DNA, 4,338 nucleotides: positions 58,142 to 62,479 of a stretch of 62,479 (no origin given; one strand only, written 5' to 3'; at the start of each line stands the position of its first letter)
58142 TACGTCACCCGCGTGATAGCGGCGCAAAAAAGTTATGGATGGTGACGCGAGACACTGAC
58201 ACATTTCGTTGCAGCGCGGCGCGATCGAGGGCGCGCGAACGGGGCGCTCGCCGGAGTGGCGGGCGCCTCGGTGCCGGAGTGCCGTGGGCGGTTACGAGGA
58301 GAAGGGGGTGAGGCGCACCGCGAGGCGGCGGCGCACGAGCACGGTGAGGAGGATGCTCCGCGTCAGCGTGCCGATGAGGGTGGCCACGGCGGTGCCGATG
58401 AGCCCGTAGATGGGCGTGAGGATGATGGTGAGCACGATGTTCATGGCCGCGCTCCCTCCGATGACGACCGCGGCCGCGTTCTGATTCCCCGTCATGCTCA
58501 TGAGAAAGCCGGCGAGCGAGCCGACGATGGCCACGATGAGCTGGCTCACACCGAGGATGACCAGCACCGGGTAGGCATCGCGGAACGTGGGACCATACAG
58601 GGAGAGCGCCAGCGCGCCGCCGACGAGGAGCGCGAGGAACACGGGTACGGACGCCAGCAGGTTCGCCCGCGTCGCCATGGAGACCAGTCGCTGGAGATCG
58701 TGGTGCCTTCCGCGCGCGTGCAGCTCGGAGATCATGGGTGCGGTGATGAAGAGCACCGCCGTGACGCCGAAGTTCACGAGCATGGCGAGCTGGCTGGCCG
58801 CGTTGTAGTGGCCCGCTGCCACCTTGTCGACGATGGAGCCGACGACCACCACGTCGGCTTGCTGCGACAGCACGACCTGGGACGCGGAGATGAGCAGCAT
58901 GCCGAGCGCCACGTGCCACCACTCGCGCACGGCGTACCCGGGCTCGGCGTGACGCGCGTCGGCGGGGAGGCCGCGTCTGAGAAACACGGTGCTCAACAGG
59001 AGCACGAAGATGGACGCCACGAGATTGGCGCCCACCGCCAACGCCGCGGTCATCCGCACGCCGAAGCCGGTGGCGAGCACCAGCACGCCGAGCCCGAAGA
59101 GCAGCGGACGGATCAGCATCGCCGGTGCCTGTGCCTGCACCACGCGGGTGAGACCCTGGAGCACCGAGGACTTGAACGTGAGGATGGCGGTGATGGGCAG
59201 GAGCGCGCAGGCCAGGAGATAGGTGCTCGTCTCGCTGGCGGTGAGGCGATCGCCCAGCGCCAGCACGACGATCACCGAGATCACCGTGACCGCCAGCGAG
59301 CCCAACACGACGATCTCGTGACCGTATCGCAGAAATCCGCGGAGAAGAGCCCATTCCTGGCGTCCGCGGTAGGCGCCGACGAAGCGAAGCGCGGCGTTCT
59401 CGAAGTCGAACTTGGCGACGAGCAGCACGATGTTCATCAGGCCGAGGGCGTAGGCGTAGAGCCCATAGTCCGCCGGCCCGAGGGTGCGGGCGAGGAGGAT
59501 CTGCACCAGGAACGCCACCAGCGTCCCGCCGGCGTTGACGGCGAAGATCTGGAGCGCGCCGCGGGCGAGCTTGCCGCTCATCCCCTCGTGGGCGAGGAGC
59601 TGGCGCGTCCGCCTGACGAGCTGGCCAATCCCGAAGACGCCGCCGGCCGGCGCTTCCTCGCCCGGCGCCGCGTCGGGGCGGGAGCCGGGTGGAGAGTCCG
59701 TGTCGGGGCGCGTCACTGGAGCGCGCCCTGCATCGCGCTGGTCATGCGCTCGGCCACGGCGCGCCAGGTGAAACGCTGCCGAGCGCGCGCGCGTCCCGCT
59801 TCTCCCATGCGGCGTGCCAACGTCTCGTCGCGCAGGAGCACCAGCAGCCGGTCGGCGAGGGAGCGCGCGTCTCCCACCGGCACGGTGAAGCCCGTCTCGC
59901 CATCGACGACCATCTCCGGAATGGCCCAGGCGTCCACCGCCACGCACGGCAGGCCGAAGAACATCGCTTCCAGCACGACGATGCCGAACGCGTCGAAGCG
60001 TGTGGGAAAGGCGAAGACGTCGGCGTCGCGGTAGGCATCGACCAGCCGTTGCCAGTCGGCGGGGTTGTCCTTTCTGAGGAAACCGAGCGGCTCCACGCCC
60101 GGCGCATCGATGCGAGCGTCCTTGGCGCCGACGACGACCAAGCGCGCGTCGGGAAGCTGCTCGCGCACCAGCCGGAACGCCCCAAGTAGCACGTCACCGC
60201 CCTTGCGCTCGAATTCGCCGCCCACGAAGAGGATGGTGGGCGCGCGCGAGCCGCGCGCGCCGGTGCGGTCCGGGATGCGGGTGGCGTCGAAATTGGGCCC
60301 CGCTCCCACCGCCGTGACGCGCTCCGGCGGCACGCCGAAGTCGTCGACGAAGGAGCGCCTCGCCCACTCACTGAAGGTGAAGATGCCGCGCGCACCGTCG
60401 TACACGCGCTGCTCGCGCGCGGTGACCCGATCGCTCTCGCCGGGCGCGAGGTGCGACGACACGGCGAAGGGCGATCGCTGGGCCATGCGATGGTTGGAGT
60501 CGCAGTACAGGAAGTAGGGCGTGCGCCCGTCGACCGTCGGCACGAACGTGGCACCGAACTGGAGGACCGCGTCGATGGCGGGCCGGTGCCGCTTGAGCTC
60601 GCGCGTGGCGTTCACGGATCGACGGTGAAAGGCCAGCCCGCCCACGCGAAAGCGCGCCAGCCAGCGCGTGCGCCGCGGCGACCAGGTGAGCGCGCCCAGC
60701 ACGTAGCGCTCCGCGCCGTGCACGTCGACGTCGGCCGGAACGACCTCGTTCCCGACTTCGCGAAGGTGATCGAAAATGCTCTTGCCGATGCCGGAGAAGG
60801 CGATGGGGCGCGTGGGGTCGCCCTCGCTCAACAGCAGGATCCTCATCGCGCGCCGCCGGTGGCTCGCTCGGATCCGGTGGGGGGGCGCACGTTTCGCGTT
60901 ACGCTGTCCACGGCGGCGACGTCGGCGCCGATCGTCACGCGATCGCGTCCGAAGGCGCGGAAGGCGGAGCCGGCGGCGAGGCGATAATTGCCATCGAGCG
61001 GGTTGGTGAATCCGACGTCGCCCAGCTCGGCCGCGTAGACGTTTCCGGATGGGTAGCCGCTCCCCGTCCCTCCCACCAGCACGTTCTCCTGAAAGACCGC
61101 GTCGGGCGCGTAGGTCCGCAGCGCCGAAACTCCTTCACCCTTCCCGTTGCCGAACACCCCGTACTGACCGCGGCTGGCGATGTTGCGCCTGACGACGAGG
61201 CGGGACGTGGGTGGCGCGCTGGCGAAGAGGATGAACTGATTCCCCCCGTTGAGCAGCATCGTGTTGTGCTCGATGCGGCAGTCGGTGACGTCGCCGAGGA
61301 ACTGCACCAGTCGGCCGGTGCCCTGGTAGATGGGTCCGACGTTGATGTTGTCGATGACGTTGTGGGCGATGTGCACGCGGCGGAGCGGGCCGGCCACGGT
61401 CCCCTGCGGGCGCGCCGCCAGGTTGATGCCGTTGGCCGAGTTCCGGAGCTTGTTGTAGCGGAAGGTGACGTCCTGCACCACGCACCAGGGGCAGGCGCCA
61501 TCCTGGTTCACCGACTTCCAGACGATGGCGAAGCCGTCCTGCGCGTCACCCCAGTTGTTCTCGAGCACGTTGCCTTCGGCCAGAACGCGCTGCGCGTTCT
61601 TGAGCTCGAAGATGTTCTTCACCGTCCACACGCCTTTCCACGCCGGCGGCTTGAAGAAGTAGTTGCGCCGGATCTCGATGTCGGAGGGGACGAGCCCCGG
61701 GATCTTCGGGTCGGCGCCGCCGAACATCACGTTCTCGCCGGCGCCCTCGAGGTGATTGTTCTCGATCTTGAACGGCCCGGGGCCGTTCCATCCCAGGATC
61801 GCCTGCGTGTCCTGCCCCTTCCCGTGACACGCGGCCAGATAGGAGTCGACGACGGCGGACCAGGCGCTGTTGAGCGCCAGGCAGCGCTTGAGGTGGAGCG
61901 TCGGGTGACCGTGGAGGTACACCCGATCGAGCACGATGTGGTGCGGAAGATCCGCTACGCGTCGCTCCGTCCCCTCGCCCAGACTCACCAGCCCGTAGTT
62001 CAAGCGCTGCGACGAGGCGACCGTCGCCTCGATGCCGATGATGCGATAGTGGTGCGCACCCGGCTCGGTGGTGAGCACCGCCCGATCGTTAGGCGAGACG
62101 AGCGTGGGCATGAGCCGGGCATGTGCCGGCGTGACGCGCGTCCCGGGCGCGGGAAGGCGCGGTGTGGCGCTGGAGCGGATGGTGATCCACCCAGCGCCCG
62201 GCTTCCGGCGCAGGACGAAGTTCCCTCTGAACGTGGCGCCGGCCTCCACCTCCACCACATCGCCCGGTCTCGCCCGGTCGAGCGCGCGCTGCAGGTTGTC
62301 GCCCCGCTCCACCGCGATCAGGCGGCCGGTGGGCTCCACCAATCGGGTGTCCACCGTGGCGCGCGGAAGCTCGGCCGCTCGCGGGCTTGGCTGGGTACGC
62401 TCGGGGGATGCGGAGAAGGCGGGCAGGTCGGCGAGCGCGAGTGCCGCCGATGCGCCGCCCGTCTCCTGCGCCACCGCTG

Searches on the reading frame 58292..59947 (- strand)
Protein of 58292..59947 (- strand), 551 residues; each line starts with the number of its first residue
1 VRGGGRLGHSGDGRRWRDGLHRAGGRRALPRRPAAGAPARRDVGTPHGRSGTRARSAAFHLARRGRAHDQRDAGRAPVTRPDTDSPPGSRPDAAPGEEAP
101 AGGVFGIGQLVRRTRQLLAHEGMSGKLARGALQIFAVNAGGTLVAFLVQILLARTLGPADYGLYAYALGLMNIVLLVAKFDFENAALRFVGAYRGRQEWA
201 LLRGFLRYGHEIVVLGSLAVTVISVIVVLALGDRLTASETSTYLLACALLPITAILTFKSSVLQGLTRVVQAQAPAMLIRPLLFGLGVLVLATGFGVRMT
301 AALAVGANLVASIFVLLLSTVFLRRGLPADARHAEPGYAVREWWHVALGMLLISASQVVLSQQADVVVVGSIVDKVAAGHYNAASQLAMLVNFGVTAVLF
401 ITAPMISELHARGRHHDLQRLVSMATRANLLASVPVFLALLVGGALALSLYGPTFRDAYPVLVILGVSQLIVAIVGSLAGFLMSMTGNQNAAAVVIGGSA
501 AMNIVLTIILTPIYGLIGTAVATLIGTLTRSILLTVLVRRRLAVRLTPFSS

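Call 17: search_protein_families(library=pfam, proteins=[window:58292-59947:-], max_evalue=0.001)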
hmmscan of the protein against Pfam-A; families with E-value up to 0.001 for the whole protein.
window:58292-59947:- (551 aa): 2 families
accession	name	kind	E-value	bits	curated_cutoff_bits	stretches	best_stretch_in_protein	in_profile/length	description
PF01943.22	Polysacc_synt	-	1.2e-17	64.7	28.2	1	128-410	2-274/274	Polysaccharide biosynthesis protein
PF13440.11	Polysacc_synt_3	-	6.8e-06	26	23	1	151-447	1-279/293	Polysaccharide biosynthesis protein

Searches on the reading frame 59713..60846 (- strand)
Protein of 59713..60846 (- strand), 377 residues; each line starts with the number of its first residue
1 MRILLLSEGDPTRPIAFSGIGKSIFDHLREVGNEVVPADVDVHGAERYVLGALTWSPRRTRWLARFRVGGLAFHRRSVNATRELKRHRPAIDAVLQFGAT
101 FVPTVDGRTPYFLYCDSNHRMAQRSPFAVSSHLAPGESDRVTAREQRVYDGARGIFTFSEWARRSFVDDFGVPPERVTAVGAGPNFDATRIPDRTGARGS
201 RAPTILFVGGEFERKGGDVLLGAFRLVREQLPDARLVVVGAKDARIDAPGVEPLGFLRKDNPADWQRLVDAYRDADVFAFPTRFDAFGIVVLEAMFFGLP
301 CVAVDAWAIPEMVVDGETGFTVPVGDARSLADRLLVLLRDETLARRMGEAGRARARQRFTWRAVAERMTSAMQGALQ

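Call 17: search_protein_families(library=pfam, proteins=[window:59713-60846:-], max_evalue=0.001)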
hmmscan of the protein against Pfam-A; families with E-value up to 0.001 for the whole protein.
window:59713-60846:- (377 aa): 4 families
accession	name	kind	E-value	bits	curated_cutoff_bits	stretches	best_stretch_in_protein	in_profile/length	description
PF13692.12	Glyco_trans_1_4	-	1.4e-28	100.4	27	1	203-340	2-142/142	Glycosyl transferases group 1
PF00534.26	Glycos_transf_1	-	1.9e-28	99.6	26.4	1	201-353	14-171/172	Glycosyl transferases group 1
PF20706.3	GT4-conflict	-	4e-10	39.7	26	1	158-367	153-384/385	Family 4 Glycosyltransferase in conflict systems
PF13524.12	Glyco_trans_1_2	-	1.8e-06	28.4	25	1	229-368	10-142/144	Glycosyl transferase-like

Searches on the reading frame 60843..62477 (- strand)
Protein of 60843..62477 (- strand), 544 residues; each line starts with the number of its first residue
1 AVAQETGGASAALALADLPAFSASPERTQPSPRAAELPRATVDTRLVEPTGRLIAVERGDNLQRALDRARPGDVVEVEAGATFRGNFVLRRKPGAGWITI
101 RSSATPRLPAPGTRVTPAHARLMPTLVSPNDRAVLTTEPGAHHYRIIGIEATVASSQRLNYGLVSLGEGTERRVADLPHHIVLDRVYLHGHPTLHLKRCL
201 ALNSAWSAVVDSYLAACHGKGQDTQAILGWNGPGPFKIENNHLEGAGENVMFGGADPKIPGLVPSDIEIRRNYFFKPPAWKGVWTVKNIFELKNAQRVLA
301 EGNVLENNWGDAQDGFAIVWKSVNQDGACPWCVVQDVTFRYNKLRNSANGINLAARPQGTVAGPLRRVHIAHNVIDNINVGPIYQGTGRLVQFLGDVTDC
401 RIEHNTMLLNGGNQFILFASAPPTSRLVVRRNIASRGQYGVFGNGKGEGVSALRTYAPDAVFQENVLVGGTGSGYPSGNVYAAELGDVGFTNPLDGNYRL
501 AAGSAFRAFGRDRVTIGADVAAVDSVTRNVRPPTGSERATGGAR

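Call 8: search_protein_families(library=pfam, proteins=[window:60843-62477:-], max_evalue=0.1)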
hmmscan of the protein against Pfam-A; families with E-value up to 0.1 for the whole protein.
window:60843-62477:- (544 aa): 0 families

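Call 11: search_protein_families(library=ncbifam, proteins=[window:60843-62477:-], max_evalue=0.1)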
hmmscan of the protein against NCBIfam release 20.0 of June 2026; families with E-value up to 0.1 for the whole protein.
window:60843-62477:- (544 aa): 2 families
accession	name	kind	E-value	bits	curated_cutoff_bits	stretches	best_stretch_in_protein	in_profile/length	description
NF004850.0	PRK06201.1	subfamily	0.011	15.3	231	1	54-82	61-91/222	hypothetical protein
TIGR04247.1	NosD_copper_fam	subfamily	0.063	11.8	300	0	62-91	1-29/377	nitrous oxide reductase family maturation protein NosD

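Call 12: search_protein_families(library=phrogs, proteins=[window:60843-62477:-], max_evalue=0.1)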
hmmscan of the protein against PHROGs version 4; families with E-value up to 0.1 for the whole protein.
window:60843-62477:- (544 aa): 0 families
